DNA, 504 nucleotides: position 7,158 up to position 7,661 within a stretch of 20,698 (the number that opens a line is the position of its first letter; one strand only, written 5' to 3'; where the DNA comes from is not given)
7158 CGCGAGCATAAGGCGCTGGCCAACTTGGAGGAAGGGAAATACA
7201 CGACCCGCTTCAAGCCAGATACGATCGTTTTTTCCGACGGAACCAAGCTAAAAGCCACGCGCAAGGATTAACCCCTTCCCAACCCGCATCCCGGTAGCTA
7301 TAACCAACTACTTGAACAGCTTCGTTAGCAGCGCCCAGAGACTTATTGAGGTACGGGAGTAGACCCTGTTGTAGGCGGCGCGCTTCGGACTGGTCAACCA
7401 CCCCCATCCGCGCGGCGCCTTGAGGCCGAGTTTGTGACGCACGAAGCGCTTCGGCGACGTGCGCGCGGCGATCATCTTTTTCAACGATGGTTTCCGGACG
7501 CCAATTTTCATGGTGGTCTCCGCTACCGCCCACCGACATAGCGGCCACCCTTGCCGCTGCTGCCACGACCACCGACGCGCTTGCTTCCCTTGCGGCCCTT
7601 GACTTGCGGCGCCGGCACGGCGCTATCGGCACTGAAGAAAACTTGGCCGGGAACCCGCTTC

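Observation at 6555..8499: Immunity-adjacent cargo cluster: rex-position lipoprotein, two mini-proteins and a SieB homologue as a candidate multi-component exclusion/defence island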

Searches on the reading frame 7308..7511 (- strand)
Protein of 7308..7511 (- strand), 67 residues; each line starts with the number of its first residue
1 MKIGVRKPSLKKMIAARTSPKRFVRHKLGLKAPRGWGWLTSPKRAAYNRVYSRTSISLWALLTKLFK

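Call 4: search_protein_families(library=pfam, proteins=[window:7308-7511:-], max_evalue=0.1)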
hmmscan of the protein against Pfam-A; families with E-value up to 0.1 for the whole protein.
window:7308-7511:- (67 aa): 0 families

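Call 5: search_protein_families(library=phrogs, proteins=[window:7308-7511:-], max_evalue=0.1)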
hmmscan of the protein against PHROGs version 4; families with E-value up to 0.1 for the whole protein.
window:7308-7511:- (67 aa): 4 families
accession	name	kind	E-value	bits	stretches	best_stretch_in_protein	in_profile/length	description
phrog_3374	-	unknown function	7.6e-19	69.2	1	1-66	1-69/268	-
phrog_10934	-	unknown function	1.7e-13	51.6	1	1-60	1-63/103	-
phrog_29766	-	unknown function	9.5e-11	42.5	1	1-63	1-66/149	-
phrog_4721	-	unknown function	4.9e-09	36.8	1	1-62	1-65/304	-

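Call 6: search_protein_families(library=padloc, proteins=[window:7308-7511:-], max_evalue=0.1)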
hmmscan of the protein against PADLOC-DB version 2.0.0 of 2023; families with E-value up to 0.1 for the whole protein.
window:7308-7511:- (67 aa): 0 families

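Call 7: search_protein_families(library=ncbifam, proteins=[window:7308-7511:-], max_evalue=0.1)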
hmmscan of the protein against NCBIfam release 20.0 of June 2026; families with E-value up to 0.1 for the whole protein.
window:7308-7511:- (67 aa): 0 families

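Call 18: find_homologous_proteins(query=window:7308-7511:-)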
Query window:7308-7511:- (67 aa): 1500 proteins with E <= 0.001 among 1501 candidates; the best 120 are listed.
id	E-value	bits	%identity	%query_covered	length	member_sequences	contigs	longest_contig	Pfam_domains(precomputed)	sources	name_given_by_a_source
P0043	2.2e-36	140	100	100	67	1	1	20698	-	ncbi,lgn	ncbi:MAG: hypothetical protein WBG17_05215 [Burkholderiaceae bacterium]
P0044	1.9e-31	124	87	100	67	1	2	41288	-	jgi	jgi:hypothetical protein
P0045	8.2e-31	122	81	100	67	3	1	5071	-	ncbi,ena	-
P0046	1.3e-30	122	81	100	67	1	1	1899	-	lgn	-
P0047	1.5e-30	121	81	100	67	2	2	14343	-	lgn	-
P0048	2.1e-30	121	81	100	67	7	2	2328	-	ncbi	-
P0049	3.1e-30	120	85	99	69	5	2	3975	-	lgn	-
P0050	5.3e-30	120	82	100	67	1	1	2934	-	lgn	-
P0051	5.4e-30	120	78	100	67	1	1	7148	-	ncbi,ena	-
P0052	8.6e-30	119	83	99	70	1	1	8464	-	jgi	jgi:hypothetical protein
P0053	1.3e-29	118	81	100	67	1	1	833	-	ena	-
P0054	1.5e-29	118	79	100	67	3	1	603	-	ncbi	-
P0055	1.7e-29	118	83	99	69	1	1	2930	-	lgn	-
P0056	1.7e-29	118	79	100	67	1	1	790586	-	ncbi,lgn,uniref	ncbi:hypothetical protein [Immundisolibacter sp.]|uniref:hypothetical protein n=1 Tax=Immundisolibac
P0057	1.8e-29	118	82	99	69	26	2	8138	-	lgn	-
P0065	4.1e-29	117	80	90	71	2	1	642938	-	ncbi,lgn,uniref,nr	ncbi:hypothetical protein [Burkholderia ubonensis]|uniref:hypothetical protein n=1 Tax=Burkholderia 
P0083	1.9e-28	115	75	100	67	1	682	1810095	-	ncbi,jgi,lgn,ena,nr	ncbi:MAG: hypothetical protein BHW56_08800 [Acetobacter sp. 46_36]|jgi:hypothetical protein|nr:MAG: 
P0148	2.0e-27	112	79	99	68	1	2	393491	-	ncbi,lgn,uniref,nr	ncbi:hypothetical protein GCM10007920_28140 [Ciceribacter naphthalenivorans]|uniref:Phage protein n=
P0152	2.4e-27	111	73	100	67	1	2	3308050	-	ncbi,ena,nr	ncbi:hypothetical protein EQM14_01815 [Caproiciproducens sp. NJN-50]|nr:hypothetical protein EQM14_0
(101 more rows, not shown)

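Call 20: find_encoding_contigs(protein=P0044, flank=5000, max_places=3)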
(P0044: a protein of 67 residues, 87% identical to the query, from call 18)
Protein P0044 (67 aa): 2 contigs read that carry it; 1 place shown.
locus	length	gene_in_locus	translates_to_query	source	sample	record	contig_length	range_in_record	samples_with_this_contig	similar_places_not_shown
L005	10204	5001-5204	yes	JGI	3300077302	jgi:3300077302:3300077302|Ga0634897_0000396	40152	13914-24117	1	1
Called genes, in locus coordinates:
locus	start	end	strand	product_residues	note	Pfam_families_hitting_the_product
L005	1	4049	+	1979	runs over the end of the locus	PF13195:DUF4011, PF01443:Viral_helicase1 (faint), PF13086:AAA_11 (weak), PF13245:AAA_19 (faint), PF13086:AAA_11, PF13087:AAA_12, PF18741:MTES_1575, PF11784:DUF3320, +1 more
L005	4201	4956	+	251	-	PF01223:Endonuclease_NS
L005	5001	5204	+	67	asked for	-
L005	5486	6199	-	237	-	PF18143:HAD_SAK_2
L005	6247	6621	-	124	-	-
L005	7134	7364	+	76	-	-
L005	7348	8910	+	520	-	PF12161:HsdM_N, PF02384:N6_Mtase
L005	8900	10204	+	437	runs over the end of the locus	PF01420:Methylase_S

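Call 21: find_encoding_contigs(protein=P0083, flank=4000, max_places=6)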
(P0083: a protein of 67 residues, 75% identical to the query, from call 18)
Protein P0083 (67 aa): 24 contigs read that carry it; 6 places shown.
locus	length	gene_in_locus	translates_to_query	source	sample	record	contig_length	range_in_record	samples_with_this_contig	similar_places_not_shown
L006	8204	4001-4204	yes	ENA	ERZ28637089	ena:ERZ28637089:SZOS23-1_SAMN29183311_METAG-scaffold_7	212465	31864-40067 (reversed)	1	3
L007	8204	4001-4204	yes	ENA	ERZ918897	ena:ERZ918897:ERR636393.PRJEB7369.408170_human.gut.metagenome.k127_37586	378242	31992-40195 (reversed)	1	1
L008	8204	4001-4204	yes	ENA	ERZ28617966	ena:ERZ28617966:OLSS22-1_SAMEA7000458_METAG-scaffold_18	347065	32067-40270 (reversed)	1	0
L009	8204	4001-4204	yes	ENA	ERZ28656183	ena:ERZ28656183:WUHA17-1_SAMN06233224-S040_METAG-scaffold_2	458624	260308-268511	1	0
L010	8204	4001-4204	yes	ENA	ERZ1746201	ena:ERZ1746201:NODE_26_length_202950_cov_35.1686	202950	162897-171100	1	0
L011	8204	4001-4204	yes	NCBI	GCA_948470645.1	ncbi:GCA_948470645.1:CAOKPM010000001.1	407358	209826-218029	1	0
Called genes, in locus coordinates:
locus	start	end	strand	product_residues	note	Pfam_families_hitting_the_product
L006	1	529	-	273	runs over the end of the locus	PF00557:Peptidase_M24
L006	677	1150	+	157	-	PF03073:TspO_MBR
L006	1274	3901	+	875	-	PF01411:tRNA-synt_2c, PF07973:tRNA_SAD, PF02272:DHHA1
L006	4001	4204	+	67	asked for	-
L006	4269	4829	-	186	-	PF08308:PEGA (faint)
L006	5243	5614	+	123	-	PF00903:Glyoxalase, PF13669:Glyoxalase_4 (weak)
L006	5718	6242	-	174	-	PF13505:OMP_b-brl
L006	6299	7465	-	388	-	PF01612:DNA_pol_A_exo1, PF00570:HRDC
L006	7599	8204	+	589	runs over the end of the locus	PF01336:tRNA_anti-codon, PF00152:tRNA-synt_2, PF02938:GAD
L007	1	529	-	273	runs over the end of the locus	PF00557:Peptidase_M24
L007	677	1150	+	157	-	PF03073:TspO_MBR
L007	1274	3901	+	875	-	PF01411:tRNA-synt_2c, PF07973:tRNA_SAD, PF02272:DHHA1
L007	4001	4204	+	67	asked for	-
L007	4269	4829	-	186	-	PF08308:PEGA (faint)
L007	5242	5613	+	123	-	PF00903:Glyoxalase, PF13669:Glyoxalase_4 (weak)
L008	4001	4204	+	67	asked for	-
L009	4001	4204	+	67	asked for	-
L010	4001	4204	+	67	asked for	-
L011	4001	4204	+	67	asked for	-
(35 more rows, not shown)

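Call 22: find_encoding_contigs(protein=P0065, flank=5000, max_places=3)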
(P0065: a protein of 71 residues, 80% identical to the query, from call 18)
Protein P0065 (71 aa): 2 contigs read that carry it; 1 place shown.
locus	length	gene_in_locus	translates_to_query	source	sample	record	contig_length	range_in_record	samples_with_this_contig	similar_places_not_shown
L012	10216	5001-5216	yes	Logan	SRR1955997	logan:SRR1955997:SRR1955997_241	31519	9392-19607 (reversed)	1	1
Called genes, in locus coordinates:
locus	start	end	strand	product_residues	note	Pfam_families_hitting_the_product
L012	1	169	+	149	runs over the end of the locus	PF22769:DCD (weak), PF00692:dUTPase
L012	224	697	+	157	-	-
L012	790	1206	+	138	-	-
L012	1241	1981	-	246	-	PF02308:MgtC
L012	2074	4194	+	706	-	PF05345:He_PIG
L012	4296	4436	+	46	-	PF03462:PCRF (weak)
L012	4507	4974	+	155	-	PF00472:RF-1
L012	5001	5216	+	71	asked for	-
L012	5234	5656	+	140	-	-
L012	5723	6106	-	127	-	-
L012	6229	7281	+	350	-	PF14874:PapD-like (faint), PF07610:DUF1573 (faint), PF15780:ASH (faint), PF22544:HYDIN_VesB_CFA65-like_Ig (faint), PF22073:Cep192_D4 (weak)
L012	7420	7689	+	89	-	-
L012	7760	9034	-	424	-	PF00589:Phage_integrase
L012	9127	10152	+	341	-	-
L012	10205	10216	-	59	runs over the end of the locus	-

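Call 36: search_dna_similar(query=window:7308-7511:-, collection=phages, mode=protein, max_rows=40, max_evalue=0.001)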
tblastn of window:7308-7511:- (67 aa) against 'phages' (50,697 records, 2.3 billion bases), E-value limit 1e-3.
Records with a match: 122; places in all: 122; records where one place covers at least 80% of the query: 92.
Best place of each record, by identity: 60-80% 2; <60% 120.
By first word of the organism name: Paenibacillus 51; Streptococcus 44; Enterococcus 6; Lactobacillus 4; Bacteriophage 4; Lactococcus 4; Clostridium 4; Geobacillus 1; Siphoviridae 1; Terrisporobacter 1; and 2 more.
By host as written in the record: Paenibacillus larvae 10; Paenibacillus larvae 2017 10; Paenibacillus larvae ATCC 9545 8; Paenibacillus larvae F1A 8; Paenibacillus larvae NRRL 2605 7; - 7; Enterococcus faecalis 6; Streptococcus equinus MEM7 5; and 49 more.
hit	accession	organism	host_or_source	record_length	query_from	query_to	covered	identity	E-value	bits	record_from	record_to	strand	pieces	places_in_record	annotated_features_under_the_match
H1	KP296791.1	Paenibacillus phage Diva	Paenibacillus larvae ATCC 9545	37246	1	67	100%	58.2%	1e-19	86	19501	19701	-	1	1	hypothetical protein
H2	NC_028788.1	Paenibacillus phage Diva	Paenibacillus larvae ATCC 9545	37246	1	67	100%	58.2%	1e-19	86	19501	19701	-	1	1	hypothetical protein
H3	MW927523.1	Paenibacillus phage Picard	Paenibacillus larvae ATCC 9545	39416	1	67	100%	58.2%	1e-19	86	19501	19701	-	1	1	hypothetical protein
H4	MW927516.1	Paenibacillus phage Hobie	Paenibacillus larvae NW6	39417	1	67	100%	58.2%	1e-19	86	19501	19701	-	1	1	hypothetical protein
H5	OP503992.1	Paenibacillus phage vB_PlaS-1/A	Paenibacillus larvae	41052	1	67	100%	58.2%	1e-19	86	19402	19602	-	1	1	hypothetical protein (x2)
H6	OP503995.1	Paenibacillus phage vB_PlaS-5/A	Paenibacillus larvae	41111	1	67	100%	58.2%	1e-19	86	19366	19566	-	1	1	hypothetical protein (x2)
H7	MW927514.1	Paenibacillus phage Fitz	Paenibacillus larvae ATCC 9545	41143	1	67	100%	58.2%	1e-19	86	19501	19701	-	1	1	hypothetical protein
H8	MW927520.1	Paenibacillus phage Newport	Paenibacillus larvae ATCC 9545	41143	1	67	100%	58.2%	1e-19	86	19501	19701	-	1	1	hypothetical protein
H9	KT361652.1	Paenibacillus phage Xenia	Paenibacillus larvae NRRL 2605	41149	1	67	100%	58.2%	1e-19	86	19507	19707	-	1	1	hypothetical protein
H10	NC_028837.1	Paenibacillus phage Xenia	Paenibacillus larvae NRRL 2605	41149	1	67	100%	58.2%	1e-19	86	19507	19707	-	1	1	hypothetical protein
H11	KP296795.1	Paenibacillus phage Shelly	Paenibacillus larvae ATCC 9545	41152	1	67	100%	58.2%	1e-19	86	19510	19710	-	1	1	hypothetical protein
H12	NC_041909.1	Paenibacillus phage Shelly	Paenibacillus larvae ATCC 9545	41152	1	67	100%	58.2%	1e-19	86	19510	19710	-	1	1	hypothetical protein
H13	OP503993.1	Paenibacillus phage vB_PlaS-2/A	Paenibacillus larvae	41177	1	67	100%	58.2%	1e-19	86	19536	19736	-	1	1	hypothetical protein (x2)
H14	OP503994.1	Paenibacillus phage vB_PlaS-3/A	Paenibacillus larvae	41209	1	67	100%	58.2%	1e-19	86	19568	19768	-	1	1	hypothetical protein (x2)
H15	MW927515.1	Paenibacillus phage Gohan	Paenibacillus larvae ATCC 9545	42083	1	67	100%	58.2%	1e-19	86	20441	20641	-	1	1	hypothetical protein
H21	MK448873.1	Streptococcus phage Javan202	Streptococcus equinus ES1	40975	1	67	100%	47.1%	1e-8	54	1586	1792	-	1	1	hypothetical protein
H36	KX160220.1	Lactococcus phage Dub35A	Lactococcus lactis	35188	1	62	93%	46.2%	1e-8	54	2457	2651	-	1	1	hypothetical protein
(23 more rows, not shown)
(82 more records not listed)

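Call 37: get_annotated_region(hit=H36, flank=3500)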
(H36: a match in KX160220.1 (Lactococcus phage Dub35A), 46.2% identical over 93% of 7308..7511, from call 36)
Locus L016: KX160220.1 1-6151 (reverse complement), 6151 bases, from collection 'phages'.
description: Lactococcus phage Dub35A, complete genome.
organism: Lactococcus phage Dub35A (NCBI taxid 1868862)
taxonomy: Viruses; Duplodnaviria; Heunggongvirae; Uroviricota; Caudoviricetes
host: Lactococcus lactis; source: -; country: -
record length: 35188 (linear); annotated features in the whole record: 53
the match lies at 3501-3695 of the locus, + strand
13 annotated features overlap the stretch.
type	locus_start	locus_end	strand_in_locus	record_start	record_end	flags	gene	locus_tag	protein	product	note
CDS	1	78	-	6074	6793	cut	-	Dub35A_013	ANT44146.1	nucleotide-binding protein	-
CDS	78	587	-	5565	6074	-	-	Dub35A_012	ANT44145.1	hypothetical protein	Siphovirus Gp157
CDS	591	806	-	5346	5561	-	-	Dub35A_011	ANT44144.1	Cro/CI family transcriptional regulator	-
CDS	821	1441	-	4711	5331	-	-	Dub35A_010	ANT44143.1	hypothetical protein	-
CDS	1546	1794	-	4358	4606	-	-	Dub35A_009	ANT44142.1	hypothetical protein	-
CDS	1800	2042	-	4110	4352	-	-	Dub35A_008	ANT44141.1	hypothetical protein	-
CDS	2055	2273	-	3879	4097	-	-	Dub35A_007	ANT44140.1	hypothetical protein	-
CDS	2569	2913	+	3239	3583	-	-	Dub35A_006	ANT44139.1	XRE family transcriptional regulator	-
CDS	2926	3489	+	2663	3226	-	-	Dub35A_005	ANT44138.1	hypothetical protein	-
CDS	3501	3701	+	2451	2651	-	-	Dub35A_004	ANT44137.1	hypothetical protein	-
CDS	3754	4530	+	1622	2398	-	-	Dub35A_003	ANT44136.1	glycoside hydrolase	glycoside hydrolase, family 25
CDS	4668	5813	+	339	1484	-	-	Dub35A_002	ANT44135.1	integrase family protein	-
CDS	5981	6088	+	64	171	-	-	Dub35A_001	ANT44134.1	hypothetical protein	-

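Call 38: get_annotated_region(hit=H21, flank=3500)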
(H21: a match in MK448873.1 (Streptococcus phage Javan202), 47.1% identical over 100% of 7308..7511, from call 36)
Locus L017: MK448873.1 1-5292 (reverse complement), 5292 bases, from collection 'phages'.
description: Streptococcus phage Javan202, complete genome.
organism: Streptococcus phage Javan202 (NCBI taxid 2548045)
taxonomy: Viruses; Duplodnaviria; Heunggongvirae; Uroviricota; Caudoviricetes
host: Streptococcus equinus ES1; source: -; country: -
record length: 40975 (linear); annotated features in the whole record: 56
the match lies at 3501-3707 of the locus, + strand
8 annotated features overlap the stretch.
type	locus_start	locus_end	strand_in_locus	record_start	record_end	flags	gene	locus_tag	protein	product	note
CDS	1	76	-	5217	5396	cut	-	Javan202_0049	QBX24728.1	hypothetical protein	-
CDS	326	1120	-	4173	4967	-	-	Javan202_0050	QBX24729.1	antirepressor protein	-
CDS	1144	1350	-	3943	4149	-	-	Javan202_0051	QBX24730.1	hypothetical protein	-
CDS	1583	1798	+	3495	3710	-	-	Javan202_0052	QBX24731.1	hypothetical protein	-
CDS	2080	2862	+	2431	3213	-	-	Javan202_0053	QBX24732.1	repressor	-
CDS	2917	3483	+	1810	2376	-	-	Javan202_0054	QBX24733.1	hypothetical protein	-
CDS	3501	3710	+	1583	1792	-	-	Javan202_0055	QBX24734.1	hypothetical protein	gp2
CDS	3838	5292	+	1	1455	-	-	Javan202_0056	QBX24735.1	integrase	integrase: site-specific recombinase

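Call 39: get_annotated_region(hit=H1, flank=3500)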
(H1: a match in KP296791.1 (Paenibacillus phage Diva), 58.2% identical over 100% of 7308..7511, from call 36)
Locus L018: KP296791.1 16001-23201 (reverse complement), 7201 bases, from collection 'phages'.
description: Bacteriophage Diva, complete genome.
organism: Paenibacillus phage Diva (NCBI taxid 1589750)
taxonomy: Viruses; Duplodnaviria; Heunggongvirae; Uroviricota; Caudoviricetes; Fernvirus; Fernvirus diva
host: Paenibacillus larvae ATCC 9545; source: AFB diseased bee hive; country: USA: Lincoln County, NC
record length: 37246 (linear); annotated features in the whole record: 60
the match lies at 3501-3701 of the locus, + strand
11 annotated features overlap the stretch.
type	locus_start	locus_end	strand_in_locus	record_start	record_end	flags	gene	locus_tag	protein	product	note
CDS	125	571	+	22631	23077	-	-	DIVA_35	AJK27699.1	transcriptional regulator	-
CDS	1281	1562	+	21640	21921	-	-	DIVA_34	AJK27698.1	transposase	-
CDS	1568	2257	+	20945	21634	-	-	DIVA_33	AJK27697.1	transposase-like protein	transposase-like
CDS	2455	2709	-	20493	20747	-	-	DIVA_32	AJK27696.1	YolD-like protein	YolD-like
CDS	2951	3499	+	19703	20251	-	-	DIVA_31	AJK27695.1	hypothetical protein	Hypothetical Protein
CDS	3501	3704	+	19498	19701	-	-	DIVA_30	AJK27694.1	hypothetical protein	Hypothetical Protein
CDS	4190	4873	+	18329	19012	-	-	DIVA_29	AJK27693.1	transposase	-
CDS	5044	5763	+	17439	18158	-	-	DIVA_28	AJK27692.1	transposase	-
CDS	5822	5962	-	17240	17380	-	-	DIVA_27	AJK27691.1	hypothetical protein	Hypothetical Protein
CDS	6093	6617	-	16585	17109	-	-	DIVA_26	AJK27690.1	hypothetical protein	Hypothetical Protein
CDS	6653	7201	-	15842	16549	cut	-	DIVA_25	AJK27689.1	peptidase-like protein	peptidase-like, amidase domain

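Call 40: search_protein_families(library=pfam, proteins=[L016:2926-3489:+, L017:2917-3483:+, L018:2951-3499:+, L016:3501-3701:+, L017:3501-3710:+, L018:3501-3704:+], max_evalue=0.1)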
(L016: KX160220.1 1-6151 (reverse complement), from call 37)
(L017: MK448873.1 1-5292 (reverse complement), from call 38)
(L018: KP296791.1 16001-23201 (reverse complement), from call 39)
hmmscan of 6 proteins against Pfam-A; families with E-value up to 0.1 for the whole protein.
L016:2926-3489:+ (187 aa): 1 family
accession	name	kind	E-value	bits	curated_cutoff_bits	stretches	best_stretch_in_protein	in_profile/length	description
PF00454.33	PI3_PI4_kinase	-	0.06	13.7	27.1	1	37-92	175-231/241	Phosphatidylinositol 3- and 4-kinase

L017:2917-3483:+ (188 aa): 33 families (the best 25 are shown)
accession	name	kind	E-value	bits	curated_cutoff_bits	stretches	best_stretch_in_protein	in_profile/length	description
PF13248.11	Zn_ribbon_3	-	2.9e-08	33.3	27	2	2-23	3-25/26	zinc-ribbon domain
PF02150.21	Zn_ribbon_RPB9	-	8.4e-07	29.2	25.2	0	14-30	1-17/36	RNA polymerases M/15 Kd subunit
PF03119.21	DNA_ligase_ZBD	-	1.9e-06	28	25.8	0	4-12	2-10/27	NAD-dependent DNA ligase C4 zinc finger domain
PF12773.13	DZR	-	2.3e-06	28.1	27.3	1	2-26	13-35/45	Double zinc ribbon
PF13240.11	Zn_Ribbon_1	-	5.2e-06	26.5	25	2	3-24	1-23/23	zinc-ribbon domain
PF23451.1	Zn_ribbon_PaaD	-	1.9e-05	24.7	27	1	117-136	7-26/53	PaaD zinc beta ribbon domain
PF01396.24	Zn_ribbon_Top1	-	4.8e-05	23.5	32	0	125-133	2-10/39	Topoisomerase DNA binding C4 zinc finger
PF01155.25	HypA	-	0.0013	19.2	28.9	0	118-139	80-101/112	Hydrogenase/urease nickel incorporation, metallochaperone, hypA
PF18551.6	TackOD1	-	0.003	17.6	32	0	2-48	75-122/188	Thaumarchaeal output domain 1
PF09723.15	Zn_ribbon_8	-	0.0036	17.7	34.4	0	121-136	23-38/41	Zinc ribbon domain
PF07191.17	Zn_ribbon_6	-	0.0047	17.3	25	1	3-26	18-41/67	Double zinc ribbon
PF14149.11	YhfH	-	0.0047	17.2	27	0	1-13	13-25/37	YhfH-like protein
PF02591.20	Zn_ribbon_9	-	0.005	17.4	29.1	0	107-131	10-30/33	C4-type zinc ribbon domain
PF11682.14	Zn_ribbon_11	-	0.006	16.6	24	1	3-23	7-27/37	Probable zinc-ribbon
PF25208.1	DUF7838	-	0.011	16.1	28.5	0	17-31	36-50/55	Domain of unknown function (DUF7838)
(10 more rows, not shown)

L018:2951-3499:+ (182 aa): 3 families
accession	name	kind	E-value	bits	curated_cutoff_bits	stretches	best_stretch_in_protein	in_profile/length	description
PF12869.13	tRNA_anti-like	-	0.00071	19.6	23.5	1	1-42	1-44/146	tRNA_anti-like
PF22896.3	OB_RNR_1st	-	0.01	16.4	28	1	61-112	48-98/99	Ribonuclease R, OB first domain, N-terminal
PF15206.11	FAM209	-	0.048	13.8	27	1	5-42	38-75/149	FAM209 family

L016:3501-3701:+ (66 aa): 0 families

L017:3501-3710:+ (69 aa): 0 families

L018:3501-3704:+ (67 aa): 0 families

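Call 44: search_solved_structures(query=A3, max_evalue=1)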
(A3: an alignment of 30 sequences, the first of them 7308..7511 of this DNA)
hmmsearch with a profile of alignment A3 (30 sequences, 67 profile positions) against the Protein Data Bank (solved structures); distinct sequences matched with E-value up to 1: 0.

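Call 53: predict_structure(alignment_id=A3)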
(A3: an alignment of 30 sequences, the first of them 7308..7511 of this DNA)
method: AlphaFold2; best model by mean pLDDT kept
length: 67 residues; sequences in the alignment: 30
mean_pLDDT: 69.4   pTM: 0.29
mean pLDDT of the five models: 69.4, 67.8, 67.3, 64.6, 61.9
residues with pLDDT >= 90: 0; 70-90: 34; 50-70: 33; < 50: 0
segments of 3 or more residues with pLDDT < 50: none
pLDDT, mean of each block of 10 residues (from residue 1): 70 81 68 59 70 60 80
secondary structure, 60 per line:
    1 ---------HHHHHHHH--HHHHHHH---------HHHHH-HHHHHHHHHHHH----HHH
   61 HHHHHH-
elements in order: H10-17 H20-26 H36-40 H42-53 H58-66
